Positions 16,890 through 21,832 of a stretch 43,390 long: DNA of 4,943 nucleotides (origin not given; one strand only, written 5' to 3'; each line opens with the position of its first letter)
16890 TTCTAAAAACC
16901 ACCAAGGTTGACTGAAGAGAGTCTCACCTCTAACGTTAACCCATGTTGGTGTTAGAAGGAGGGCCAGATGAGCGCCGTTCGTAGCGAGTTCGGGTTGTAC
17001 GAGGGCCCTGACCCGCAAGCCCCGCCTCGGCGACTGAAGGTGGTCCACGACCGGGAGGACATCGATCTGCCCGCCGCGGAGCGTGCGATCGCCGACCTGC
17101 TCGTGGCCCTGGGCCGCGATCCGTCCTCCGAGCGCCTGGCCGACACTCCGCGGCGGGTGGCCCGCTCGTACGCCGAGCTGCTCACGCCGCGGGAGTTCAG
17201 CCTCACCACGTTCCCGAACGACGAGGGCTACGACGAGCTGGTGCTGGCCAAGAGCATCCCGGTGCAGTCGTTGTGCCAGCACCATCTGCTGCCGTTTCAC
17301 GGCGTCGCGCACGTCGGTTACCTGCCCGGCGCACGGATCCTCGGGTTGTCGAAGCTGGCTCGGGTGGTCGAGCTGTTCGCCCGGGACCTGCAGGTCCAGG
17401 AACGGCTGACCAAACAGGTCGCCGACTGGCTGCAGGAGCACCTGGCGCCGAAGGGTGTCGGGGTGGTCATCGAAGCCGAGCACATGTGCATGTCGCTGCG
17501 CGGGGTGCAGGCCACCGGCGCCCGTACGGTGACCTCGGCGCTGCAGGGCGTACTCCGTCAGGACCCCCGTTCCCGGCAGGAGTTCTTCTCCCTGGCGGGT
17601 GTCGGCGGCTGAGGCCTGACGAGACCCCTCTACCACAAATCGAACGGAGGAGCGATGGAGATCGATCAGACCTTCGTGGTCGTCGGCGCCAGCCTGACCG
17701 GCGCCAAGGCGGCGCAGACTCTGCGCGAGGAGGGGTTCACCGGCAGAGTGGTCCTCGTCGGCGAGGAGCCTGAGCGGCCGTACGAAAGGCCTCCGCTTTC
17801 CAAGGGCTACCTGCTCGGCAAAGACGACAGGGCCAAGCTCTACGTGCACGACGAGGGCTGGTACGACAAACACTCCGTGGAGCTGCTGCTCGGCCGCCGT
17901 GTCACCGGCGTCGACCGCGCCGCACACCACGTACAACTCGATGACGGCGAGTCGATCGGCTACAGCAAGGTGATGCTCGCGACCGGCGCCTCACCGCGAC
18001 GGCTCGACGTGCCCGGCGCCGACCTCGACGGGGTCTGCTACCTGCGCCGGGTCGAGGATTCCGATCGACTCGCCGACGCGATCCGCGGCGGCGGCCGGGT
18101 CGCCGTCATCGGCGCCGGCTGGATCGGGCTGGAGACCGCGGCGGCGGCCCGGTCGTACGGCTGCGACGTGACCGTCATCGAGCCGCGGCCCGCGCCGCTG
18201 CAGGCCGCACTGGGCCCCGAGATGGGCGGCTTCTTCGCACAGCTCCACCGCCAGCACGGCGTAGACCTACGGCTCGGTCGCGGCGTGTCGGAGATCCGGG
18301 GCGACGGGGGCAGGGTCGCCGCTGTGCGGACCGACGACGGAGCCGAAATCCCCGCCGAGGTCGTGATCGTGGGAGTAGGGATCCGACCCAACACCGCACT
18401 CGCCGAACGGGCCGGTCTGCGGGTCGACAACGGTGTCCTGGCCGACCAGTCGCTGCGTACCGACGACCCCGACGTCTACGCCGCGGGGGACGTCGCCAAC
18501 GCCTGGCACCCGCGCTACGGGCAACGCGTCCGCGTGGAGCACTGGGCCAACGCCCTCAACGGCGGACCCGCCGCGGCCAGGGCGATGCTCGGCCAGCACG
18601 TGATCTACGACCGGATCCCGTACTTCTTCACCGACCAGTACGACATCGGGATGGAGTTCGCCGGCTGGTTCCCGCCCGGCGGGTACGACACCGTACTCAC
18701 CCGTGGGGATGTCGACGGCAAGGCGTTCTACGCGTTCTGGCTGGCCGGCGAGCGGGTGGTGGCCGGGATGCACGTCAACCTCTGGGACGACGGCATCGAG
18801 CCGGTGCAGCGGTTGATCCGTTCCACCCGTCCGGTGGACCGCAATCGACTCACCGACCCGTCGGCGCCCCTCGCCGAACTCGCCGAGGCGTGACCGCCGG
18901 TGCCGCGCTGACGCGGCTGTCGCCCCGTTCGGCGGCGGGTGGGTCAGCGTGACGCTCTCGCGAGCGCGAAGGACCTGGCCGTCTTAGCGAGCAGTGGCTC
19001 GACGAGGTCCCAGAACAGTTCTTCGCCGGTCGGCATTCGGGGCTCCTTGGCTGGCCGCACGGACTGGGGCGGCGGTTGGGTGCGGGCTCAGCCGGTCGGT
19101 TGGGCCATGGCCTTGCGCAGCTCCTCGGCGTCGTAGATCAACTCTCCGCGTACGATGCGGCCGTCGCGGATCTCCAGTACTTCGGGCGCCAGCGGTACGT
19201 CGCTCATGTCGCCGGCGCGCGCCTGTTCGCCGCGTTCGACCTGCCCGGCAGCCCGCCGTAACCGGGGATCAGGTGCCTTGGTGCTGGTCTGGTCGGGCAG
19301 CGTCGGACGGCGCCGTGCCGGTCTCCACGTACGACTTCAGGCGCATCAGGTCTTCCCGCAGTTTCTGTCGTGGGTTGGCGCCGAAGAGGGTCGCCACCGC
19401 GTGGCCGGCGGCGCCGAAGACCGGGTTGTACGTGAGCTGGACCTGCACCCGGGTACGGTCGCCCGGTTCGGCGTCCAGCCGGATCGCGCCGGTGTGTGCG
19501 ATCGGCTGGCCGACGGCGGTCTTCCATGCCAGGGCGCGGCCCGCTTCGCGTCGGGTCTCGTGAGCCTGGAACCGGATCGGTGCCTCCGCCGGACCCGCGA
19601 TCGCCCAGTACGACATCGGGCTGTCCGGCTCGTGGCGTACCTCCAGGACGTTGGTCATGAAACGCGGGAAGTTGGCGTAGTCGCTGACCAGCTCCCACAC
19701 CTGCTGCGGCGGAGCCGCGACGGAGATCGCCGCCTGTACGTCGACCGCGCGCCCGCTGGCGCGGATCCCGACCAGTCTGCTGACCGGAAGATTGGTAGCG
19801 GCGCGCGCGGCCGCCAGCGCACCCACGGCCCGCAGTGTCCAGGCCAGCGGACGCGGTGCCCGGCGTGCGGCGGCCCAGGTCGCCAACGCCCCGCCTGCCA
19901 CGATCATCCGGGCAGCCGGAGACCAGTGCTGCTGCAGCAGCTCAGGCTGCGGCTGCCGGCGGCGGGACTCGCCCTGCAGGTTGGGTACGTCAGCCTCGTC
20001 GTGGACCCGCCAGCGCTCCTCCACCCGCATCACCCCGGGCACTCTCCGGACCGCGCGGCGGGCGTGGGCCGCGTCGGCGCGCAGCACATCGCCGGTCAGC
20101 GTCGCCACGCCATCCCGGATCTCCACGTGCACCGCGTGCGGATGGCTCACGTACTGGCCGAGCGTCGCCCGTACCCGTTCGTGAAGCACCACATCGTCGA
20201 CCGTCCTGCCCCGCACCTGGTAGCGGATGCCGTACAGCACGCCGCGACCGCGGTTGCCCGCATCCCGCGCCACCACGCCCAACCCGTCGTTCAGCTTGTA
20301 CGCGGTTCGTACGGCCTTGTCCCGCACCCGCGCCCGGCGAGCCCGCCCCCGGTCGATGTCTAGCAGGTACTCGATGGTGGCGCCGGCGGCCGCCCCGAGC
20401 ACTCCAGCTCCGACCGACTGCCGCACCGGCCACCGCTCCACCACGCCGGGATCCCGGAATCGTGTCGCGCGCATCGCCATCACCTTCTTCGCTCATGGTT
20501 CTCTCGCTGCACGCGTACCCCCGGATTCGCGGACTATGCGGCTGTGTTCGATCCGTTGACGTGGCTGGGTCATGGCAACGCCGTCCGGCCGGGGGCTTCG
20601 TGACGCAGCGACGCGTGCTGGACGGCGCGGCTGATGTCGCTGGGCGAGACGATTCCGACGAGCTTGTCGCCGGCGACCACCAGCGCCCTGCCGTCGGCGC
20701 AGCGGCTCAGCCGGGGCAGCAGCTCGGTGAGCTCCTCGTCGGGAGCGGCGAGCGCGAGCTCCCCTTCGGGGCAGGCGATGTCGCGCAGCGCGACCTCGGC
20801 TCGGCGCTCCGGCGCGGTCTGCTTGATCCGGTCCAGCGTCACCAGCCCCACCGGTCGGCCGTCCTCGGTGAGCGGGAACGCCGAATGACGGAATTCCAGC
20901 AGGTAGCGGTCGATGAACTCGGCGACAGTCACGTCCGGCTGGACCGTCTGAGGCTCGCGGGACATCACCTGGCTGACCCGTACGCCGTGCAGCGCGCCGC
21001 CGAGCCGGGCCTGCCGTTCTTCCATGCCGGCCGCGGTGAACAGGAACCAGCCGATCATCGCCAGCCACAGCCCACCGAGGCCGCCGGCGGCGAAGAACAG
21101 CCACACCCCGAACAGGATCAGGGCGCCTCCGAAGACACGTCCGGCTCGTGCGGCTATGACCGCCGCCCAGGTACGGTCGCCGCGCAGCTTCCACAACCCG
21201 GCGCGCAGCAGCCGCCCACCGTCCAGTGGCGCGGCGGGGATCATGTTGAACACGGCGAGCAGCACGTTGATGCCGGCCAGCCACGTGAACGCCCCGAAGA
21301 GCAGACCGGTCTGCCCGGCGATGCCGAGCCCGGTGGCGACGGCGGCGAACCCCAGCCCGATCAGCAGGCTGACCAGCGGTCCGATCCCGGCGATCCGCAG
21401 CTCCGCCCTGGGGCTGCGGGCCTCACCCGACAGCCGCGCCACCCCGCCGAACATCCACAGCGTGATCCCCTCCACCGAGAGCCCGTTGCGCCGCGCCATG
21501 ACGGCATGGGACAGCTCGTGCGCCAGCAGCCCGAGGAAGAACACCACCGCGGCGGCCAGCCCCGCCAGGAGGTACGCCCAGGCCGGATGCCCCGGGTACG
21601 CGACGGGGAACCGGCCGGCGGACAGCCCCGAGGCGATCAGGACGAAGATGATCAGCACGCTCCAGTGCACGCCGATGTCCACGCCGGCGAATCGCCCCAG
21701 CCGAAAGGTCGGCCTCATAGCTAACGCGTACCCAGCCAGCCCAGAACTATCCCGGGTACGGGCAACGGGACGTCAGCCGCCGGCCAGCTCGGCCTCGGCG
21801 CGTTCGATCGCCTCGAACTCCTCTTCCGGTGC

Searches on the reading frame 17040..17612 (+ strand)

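Call 9: search_protein_families(library=pfam, proteins=[window:17040-17612:+], max_evalue=0.001)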
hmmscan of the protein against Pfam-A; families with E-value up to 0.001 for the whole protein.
window:17040-17612:+ (190 aa): 1 family
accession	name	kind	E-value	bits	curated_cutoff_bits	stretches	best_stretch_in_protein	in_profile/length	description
PF01227.27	GTP_cyclohydroI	-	1.3e-64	217.3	27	1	14-185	2-177/179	GTP cyclohydrolase I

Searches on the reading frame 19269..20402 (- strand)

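Call 9: search_protein_families(library=pfam, proteins=[window:19269-20402:-], max_evalue=0.001)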
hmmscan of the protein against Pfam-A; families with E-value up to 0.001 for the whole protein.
window:19269-20402:- (377 aa): 3 families
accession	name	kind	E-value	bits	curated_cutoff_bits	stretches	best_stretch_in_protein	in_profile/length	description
PF10604.15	Polyketide_cyc2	-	1.9e-13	51.4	27.4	1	220-360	2-142/142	Polyketide cyclase / dehydrase and lipid transport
PF03364.25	Polyketide_cyc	-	7e-13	49.4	23.4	1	228-351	1-124/126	Polyketide cyclase / dehydrase and lipid transport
PF04972.22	BON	-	2.7e-07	31.2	27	1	69-128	1-62/69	BON domain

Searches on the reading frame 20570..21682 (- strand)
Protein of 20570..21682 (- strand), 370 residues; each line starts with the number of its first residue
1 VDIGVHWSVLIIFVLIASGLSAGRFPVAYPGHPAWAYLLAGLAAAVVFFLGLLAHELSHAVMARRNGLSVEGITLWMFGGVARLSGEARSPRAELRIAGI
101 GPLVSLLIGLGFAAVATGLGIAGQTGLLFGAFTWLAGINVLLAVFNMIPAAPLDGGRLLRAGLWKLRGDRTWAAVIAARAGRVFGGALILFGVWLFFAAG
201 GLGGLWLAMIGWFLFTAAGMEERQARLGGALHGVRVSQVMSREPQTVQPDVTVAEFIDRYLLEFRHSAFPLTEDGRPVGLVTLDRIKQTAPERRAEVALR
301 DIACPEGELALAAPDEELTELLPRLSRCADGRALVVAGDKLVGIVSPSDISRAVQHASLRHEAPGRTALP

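Call 9: search_protein_families(library=pfam, proteins=[window:20570-21682:-], max_evalue=0.001)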
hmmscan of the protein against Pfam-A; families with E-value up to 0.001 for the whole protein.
window:20570-21682:- (370 aa): 2 families
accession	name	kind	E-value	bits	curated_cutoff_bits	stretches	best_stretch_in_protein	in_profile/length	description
PF02163.28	Peptidase_M50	-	1.2e-18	67.7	27.2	2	129-171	160-202/221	Peptidase family M50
PF00571.33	CBS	-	5.2e-15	56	24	1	236-286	1-51/57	CBS domain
